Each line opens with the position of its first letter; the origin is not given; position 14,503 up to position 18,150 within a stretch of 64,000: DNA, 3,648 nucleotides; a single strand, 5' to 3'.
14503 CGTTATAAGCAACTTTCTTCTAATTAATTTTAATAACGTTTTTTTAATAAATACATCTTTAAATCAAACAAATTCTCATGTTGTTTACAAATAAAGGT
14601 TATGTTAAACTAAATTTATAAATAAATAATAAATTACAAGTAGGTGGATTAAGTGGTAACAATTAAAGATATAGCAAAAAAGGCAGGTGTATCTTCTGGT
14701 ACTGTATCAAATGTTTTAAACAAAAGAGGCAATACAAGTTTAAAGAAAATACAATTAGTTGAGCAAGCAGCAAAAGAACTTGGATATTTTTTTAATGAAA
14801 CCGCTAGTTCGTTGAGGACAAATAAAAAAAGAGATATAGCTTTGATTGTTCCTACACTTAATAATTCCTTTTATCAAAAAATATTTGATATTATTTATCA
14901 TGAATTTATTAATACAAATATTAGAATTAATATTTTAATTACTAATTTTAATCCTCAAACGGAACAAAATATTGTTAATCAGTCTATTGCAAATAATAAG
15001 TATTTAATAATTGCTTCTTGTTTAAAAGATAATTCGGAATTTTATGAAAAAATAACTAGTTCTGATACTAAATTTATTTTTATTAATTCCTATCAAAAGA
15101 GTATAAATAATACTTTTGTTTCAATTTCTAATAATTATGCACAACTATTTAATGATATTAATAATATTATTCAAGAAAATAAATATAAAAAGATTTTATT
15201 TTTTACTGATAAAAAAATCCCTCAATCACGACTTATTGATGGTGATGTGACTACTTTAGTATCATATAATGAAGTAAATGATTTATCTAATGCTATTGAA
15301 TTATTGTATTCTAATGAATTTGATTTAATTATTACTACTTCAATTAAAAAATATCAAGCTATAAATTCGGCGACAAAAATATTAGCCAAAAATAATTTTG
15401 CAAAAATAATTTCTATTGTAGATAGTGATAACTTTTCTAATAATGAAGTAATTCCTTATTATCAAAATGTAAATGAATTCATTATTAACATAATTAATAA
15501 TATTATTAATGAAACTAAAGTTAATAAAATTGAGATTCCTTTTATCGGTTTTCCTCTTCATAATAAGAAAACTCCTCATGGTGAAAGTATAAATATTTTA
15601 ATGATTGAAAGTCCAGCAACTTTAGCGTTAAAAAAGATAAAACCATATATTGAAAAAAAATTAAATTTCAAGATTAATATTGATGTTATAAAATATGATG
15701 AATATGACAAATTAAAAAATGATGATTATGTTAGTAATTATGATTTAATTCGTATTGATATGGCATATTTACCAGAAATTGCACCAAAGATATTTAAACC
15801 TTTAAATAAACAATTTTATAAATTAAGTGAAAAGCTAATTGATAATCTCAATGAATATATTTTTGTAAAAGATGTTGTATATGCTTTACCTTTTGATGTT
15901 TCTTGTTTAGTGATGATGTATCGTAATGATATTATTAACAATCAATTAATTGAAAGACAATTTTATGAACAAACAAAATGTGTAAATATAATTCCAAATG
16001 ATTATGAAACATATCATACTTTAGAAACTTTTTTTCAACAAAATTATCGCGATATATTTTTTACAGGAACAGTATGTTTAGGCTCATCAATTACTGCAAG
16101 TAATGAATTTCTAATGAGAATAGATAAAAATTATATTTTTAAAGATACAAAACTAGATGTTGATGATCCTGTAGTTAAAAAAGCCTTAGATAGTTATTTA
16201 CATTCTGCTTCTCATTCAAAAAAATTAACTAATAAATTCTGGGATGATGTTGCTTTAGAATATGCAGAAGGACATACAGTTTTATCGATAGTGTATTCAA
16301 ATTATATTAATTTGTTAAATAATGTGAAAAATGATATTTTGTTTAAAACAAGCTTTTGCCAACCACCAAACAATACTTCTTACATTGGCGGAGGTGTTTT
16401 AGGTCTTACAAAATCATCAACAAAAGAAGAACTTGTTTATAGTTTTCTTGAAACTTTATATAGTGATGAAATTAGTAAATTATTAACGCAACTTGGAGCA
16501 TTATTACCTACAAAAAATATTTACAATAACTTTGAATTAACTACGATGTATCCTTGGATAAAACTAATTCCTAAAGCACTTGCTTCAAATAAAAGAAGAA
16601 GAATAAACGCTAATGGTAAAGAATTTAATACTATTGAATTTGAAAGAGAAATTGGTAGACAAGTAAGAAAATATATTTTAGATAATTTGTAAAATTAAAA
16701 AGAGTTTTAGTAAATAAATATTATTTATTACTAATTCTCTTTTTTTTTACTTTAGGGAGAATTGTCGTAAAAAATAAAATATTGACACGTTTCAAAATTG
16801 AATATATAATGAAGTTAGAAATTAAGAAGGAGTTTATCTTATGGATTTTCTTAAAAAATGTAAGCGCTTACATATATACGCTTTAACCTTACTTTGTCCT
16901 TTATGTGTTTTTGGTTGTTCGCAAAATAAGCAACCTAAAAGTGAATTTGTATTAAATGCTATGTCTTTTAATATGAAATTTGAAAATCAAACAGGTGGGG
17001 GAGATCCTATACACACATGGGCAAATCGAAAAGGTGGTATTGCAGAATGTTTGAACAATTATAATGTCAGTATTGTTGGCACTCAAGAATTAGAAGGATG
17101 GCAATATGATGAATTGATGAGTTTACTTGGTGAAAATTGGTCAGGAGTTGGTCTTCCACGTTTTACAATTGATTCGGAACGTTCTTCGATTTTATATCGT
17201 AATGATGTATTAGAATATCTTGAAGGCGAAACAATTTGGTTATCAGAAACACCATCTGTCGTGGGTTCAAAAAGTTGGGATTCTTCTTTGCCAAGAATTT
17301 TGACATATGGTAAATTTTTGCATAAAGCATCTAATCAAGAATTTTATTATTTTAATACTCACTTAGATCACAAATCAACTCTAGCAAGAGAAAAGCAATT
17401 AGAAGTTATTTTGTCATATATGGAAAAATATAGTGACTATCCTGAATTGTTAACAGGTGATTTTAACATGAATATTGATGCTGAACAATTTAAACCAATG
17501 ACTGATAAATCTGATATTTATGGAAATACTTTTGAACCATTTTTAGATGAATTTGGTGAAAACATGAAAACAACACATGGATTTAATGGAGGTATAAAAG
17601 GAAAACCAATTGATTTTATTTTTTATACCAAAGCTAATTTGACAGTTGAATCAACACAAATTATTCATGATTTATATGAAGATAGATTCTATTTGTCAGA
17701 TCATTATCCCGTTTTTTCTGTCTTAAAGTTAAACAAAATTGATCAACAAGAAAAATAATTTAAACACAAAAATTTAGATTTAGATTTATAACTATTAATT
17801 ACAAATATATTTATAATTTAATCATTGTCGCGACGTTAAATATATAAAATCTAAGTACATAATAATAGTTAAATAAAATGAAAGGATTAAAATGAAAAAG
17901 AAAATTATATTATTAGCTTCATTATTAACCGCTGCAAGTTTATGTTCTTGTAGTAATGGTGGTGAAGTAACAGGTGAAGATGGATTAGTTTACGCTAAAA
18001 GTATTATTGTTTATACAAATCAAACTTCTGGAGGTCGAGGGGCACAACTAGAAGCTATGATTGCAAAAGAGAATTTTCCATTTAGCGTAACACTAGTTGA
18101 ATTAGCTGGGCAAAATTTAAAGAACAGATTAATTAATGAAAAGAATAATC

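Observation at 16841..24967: Surface EEP nuclease + OB-repeat lipoprotein + Fbp/Pot-type ABC importer + 2H phosphoesterase, a candidate nucleic-acid scavenging locus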

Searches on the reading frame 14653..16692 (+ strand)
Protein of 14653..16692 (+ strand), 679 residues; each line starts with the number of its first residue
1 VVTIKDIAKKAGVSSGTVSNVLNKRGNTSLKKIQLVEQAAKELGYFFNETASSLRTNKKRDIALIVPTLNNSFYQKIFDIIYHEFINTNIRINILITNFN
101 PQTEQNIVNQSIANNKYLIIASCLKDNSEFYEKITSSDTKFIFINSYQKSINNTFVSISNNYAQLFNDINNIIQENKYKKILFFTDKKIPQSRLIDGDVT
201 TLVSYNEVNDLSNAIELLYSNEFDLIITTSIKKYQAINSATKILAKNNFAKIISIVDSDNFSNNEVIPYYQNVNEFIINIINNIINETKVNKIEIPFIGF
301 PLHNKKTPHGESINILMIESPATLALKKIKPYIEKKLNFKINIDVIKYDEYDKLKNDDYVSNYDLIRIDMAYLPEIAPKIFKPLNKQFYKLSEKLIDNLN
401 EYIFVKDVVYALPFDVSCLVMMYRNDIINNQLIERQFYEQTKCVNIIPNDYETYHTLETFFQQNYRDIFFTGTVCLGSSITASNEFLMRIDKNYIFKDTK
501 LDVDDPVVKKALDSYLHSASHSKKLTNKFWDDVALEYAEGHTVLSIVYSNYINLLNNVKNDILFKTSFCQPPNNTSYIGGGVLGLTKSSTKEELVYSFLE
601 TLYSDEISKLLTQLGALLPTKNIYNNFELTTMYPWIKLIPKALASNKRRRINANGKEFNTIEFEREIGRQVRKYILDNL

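Call 3: search_protein_families(library=pfam, proteins=[window:14653-16692:+], max_evalue=0.01)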
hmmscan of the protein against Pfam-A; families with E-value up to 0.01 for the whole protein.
window:14653-16692:+ (679 aa): 4 families
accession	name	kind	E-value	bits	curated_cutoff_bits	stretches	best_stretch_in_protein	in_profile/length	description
PF00356.27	LacI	-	4.7e-13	49.2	27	1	3-46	1-44/46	Bacterial regulatory proteins, lacI family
PF01547.30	SBP_bac_1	-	1.2e-05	26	26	1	339-606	24-304/307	Bacterial extracellular solute-binding protein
PF01381.28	HTH_3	-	0.0019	18.6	23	1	3-39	11-47/55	Helix-turn-helix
PF14922.11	FWWh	-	0.0048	17.2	25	0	140-179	52-94/150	Protein of unknown function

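Call 4: search_protein_families(library=ncbifam, proteins=[window:14653-16692:+], max_evalue=0.01)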
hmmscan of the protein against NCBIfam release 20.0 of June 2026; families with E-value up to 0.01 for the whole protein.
window:14653-16692:+ (679 aa): 17 families
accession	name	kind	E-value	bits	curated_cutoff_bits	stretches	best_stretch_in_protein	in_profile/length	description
TIGR02417.1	fruct_sucro_rep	subfamily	8.2e-22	77.9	389.55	1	3-185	1-185/327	D-fructose-responsive transcription factor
NF047341.1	lactose_RbsR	equivalog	3.9e-21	75.7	382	1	2-160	3-163/331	ribose utilization transcriptional repressor RbsR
NF052440.1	TransRegGNTRPSEAE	equivalog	2e-19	69.9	400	1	2-182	6-184/333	HTH-type transcriptional regulator GntR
NF008452.0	PRK11303.1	equivalog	3.2e-19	69.3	385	1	3-185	2-186/332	catabolite repressor/activator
NF007449.0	PRK10014.1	subfamily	6e-16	58.4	310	1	2-150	7-156/342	Mal regulon transcriptional regulator MalI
NF008269.0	PRK11041.1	equivalog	5.6e-13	48.6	436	1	2-110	10-118/342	DNA-binding transcriptional regulator CytR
NF051853.1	TransRegUriRCory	equivalog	3.8e-12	46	550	1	3-107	2-106/327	transcriptional regulator UriR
NF007979.0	PRK10703.1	equivalog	1.6e-11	43.9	501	1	1-88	1-88/341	HTH-type transcriptional repressor PurR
NF008002.0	PRK10727.1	equivalog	3.8e-11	42.7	557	1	1-177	1-176/341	HTH-type transcriptional regulator GalR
NF007743.0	PRK10423.1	equivalog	8.6e-11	41.5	531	1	1-77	1-77/330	ribose operon transcriptional repressor RbsR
NF007075.0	PRK09526.1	subfamily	1.1e-10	41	340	1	2-150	6-156/358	LacI family DNA-binding transcriptional regulator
TIGR01481.1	ccpA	equivalog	5.2e-10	39.2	442.35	1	2-253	3-242/330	catabolite control protein A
TIGR02405.1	trehalos_R_Ecol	equivalog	5.9e-10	39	357.35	1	2-106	2-106/311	trehalose operon repressor TreR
NF007706.0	PRK10401.1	equivalog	6.8e-10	38.7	555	1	1-104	1-102/346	HTH-type transcriptional regulator GalS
NF047913.1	TransRegIdnR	equivalog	1.9e-07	30.7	500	1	2-187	6-189/331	DNA-binding transcriptional regulator IdnR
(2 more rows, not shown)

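Call 80: search_solved_structures(query=window:14653-16689:+, max_evalue=0.1, show_alignments=0)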
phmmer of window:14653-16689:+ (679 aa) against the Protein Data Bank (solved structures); distinct sequences matched with E-value up to 0.1: 48.
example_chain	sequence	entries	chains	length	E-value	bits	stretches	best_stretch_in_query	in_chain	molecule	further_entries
3kjx_A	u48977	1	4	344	1.5e-12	50.1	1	2-124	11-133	Transcriptional regulator, LacI family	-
1rzr_G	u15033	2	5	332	1.5e-10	43.4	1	2-185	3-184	Glucose-resistance amylase regulator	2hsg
1zvv_A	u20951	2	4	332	8.2e-10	41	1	2-185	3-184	Glucose-resistance amylase regulator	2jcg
7x7h_A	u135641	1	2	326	1.6e-09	40.1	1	3-154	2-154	Catabolite repressor/activator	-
3jvd_A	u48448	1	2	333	5.1e-09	38.4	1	3-113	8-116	Transcriptional regulators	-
3e3m_A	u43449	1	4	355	6.3e-09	38.1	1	2-187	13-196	Transcriptional regulator, LacI family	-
3ctp_A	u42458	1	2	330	8.3e-09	37.7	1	2-136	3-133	Periplasmic binding protein/LacI transcriptional regulator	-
7ff4_A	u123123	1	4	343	1.1e-08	37.3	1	3-185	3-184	Transcriptional regulator, LacI family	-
3oqm_A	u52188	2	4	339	1.7e-08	36.6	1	2-149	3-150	Catabolite control protein A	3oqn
3oqo_A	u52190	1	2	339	1.7e-08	36.6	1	2-149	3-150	Catabolite control protein A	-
7doa_A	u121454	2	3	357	8.2e-08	34.4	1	4-137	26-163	Catabolite repressor/activator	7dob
8jff_A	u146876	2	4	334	8.6e-08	34.3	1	4-137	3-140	Catabolite repressor/activator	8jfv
9ny7_A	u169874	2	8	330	1.1e-07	33.9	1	2-78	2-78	Ribose operon repressor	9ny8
3bil_A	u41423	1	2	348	2e-07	33.1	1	3-100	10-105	Probable LacI-family transcriptional regulator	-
7e5w_A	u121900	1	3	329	2.1e-07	33.1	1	2-150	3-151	Catabolite control protein A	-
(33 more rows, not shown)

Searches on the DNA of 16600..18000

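Call 83: search_rna_families(source=window, start=16600, end=18000, threshold=evalue, max_evalue=1)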
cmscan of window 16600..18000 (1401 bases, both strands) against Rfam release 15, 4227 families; matches with E-value up to 1: 1.
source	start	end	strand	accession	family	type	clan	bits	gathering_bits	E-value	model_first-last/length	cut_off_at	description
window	17552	17632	-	RF00204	snoR12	Gene; snRNA; snoRNA; CD-box;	-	24.8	39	0.068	1-83/83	no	Small nucleolar RNA R12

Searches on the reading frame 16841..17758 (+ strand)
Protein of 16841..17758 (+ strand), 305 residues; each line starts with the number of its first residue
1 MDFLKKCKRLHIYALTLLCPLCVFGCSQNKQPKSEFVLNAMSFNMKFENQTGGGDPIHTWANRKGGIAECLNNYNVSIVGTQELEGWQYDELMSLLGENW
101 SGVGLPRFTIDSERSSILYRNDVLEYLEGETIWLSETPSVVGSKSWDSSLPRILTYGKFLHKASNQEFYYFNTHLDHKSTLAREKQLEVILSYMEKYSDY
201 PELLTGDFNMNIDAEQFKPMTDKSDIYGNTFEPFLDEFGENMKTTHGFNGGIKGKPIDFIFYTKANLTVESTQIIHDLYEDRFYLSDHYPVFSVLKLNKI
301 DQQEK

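Call 3: search_protein_families(library=pfam, proteins=[window:16841-17758:+], max_evalue=0.01)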
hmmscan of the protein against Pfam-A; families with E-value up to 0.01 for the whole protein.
window:16841-17758:+ (305 aa): 1 family
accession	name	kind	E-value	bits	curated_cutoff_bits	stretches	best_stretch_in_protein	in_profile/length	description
PF03372.29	Exo_endo_phos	-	5.4e-09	36.5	24.5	1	41-288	1-225/225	Endonuclease/Exonuclease/phosphatase family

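Call 4: search_protein_families(library=ncbifam, proteins=[window:16841-17758:+], max_evalue=0.01)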
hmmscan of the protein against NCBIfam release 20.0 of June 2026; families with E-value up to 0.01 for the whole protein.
window:16841-17758:+ (305 aa): 0 families

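Call 5: search_solved_structures(query=window:16841-17758:+, max_evalue=0.01)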
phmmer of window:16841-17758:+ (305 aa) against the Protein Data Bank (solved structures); distinct sequences matched with E-value up to 0.01: 4.
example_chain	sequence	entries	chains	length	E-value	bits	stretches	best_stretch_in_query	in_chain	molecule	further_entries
3g6s_A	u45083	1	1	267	7.6e-29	104.3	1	42-297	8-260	Putative endonuclease/exonuclease/phosphatase family protein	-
3mpr_A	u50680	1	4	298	6.3e-24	88.1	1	39-232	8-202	Putative endonuclease/exonuclease/phosphatase family protein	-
4c1r_A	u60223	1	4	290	8.3e-24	87.8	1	41-232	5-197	MANNOSYL-6-PHOSPHATASE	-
3l1w_A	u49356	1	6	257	7.6e-15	58.3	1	58-292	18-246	Uncharacterized protein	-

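Call 29: list_cluster_members(proteins=[P0001, P0031, window:16841-17758:+, window:17892-18971:+, window:14653-16692:+, window:25206-27590:+])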
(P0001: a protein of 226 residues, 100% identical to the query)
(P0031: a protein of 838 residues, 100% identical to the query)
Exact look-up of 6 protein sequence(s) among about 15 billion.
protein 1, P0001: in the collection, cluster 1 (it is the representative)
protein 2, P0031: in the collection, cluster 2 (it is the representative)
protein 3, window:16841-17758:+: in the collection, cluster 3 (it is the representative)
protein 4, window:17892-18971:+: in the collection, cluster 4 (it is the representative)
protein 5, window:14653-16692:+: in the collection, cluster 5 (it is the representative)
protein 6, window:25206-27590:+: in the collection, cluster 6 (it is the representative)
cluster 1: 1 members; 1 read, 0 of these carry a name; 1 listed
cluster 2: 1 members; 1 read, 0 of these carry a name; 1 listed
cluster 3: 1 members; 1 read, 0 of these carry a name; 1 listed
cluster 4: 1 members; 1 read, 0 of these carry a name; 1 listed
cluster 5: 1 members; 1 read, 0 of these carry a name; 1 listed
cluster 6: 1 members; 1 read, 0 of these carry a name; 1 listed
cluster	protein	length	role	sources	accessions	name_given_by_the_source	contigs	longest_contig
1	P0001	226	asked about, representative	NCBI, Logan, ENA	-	-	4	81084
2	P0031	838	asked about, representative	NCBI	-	-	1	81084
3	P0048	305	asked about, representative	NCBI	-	-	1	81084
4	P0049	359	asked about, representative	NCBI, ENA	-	-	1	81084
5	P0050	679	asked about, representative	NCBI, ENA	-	-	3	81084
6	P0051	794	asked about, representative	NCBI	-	-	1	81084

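Call 79: search_solved_structures(query=A5, max_evalue=1, show_alignments=0)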
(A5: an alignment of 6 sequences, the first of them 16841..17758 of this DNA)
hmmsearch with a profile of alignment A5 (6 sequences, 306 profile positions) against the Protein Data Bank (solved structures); distinct sequences matched with E-value up to 1: 12.
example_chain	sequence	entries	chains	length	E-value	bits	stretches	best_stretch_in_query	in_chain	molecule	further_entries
3g6s_A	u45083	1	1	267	1.8e-40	142.1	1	44-303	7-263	Putative endonuclease/exonuclease/phosphatase family protein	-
4c1r_A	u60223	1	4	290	1.4e-37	132.7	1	41-282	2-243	MANNOSYL-6-PHOSPHATASE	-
3mpr_A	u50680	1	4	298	2e-37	132.1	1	40-282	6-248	Putative endonuclease/exonuclease/phosphatase family protein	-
3l1w_A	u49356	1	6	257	1.9e-25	92.8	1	44-294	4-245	Uncharacterized protein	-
3ngq_A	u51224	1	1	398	9.8e-06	28.1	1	60-158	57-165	CCR4-NOT transcription complex subunit 6-like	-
3ngn_A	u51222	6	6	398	1.6e-05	27.4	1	60-158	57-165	CCR4-NOT transcription complex subunit 6-like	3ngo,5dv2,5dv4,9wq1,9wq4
6mal_A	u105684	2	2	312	2e-05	27.1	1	62-275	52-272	Nocturnin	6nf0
6bt1_A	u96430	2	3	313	2e-05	27.1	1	62-275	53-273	Nocturnin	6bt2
7voi_C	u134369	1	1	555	4.2e-05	26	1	60-158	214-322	CCR4-NOT transcription complex subunit 6-like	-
7ax1_A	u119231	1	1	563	0.0028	20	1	60-158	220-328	CCR4-NOT transcription complex subunit 6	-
4b8c_D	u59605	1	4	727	0.0055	19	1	61-225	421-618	GLUCOSE-REPRESSIBLE ALCOHOL DEHYDROGENASE TRANSCRIPTIONAL EFFECTOR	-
6rvz_A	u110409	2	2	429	0.016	17.5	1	33-129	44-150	Protein angel homolog 2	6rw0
